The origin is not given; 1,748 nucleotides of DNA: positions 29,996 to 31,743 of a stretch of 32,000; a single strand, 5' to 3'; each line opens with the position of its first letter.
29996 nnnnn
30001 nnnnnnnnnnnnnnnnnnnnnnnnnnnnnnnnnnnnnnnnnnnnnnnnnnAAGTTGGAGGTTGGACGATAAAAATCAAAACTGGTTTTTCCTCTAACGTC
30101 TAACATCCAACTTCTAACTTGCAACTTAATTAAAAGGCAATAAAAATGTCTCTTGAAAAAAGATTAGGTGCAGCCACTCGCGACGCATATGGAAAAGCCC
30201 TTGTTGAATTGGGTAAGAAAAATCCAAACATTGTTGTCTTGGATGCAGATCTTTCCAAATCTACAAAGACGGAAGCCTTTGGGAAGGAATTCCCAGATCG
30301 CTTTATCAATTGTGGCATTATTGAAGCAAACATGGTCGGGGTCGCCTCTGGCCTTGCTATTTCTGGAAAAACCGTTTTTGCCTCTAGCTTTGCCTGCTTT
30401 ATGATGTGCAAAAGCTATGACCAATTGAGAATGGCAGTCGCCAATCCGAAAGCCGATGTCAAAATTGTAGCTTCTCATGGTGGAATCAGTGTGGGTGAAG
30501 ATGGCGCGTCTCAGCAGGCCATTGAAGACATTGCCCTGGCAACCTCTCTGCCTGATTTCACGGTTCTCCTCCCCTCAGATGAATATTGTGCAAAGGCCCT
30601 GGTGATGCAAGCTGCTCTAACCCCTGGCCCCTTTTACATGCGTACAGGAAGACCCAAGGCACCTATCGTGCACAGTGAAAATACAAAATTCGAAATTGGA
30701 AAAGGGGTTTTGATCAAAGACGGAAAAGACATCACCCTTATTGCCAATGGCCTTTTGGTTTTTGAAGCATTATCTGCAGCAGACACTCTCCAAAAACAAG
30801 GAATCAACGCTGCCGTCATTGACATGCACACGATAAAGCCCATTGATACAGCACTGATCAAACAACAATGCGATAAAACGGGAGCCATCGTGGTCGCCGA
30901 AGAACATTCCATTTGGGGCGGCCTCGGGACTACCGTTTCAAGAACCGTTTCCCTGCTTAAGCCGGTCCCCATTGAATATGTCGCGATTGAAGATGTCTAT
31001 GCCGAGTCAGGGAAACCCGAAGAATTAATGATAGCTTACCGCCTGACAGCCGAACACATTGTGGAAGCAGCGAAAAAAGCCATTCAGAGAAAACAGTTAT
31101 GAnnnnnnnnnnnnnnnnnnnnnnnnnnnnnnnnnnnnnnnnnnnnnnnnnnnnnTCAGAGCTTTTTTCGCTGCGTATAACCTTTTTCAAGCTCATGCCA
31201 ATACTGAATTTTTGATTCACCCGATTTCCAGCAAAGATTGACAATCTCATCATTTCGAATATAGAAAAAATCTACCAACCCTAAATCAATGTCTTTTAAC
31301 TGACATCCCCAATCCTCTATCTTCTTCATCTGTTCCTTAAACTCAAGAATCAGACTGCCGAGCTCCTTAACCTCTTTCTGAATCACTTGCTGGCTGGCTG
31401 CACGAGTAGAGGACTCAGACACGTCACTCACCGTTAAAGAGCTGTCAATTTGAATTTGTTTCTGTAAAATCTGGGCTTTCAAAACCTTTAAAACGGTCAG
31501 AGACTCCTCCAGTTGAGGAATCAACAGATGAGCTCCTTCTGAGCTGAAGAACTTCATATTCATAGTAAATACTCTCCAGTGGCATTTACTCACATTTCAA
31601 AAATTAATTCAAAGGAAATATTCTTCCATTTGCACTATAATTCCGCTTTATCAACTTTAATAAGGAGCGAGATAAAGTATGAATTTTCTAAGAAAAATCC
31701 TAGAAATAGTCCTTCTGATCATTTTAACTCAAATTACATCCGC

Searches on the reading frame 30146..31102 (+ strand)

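Call 47: search_protein_families(library=pfam, proteins=[window:30146-31102:+], max_evalue=0.001)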
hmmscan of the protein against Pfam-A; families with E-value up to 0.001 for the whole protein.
window:30146-31102:+ (318 aa): 4 families
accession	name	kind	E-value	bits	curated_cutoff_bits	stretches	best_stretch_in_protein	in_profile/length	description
PF02779.29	Transket_pyr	-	1.9e-41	142.1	27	1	9-171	3-171/174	Transketolase, pyrimidine binding domain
PF02780.25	Transketolase_C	-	2e-29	102.5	25.9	1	185-305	1-124/124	Transketolase, C-terminal domain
PF17147.9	PFOR_II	-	0.00016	22.4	27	1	195-279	2-89/102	Pyruvate:ferredoxin oxidoreductase core domain II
PF22613.1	Transketolase_C_1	-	0.00077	20.1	27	0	193-231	11-49/113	Transketolase-like TK C-terminal domain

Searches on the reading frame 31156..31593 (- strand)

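Call 47: search_protein_families(library=pfam, proteins=[window:31156-31593:-], max_evalue=0.001)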
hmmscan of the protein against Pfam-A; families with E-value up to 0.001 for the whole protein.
window:31156-31593:- (145 aa): 1 family
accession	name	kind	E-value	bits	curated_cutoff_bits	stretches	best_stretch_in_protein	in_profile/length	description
PF09969.14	DUF2203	-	1.6e-27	97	24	1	14-145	1-122/122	Uncharacterized conserved protein (DUF2203)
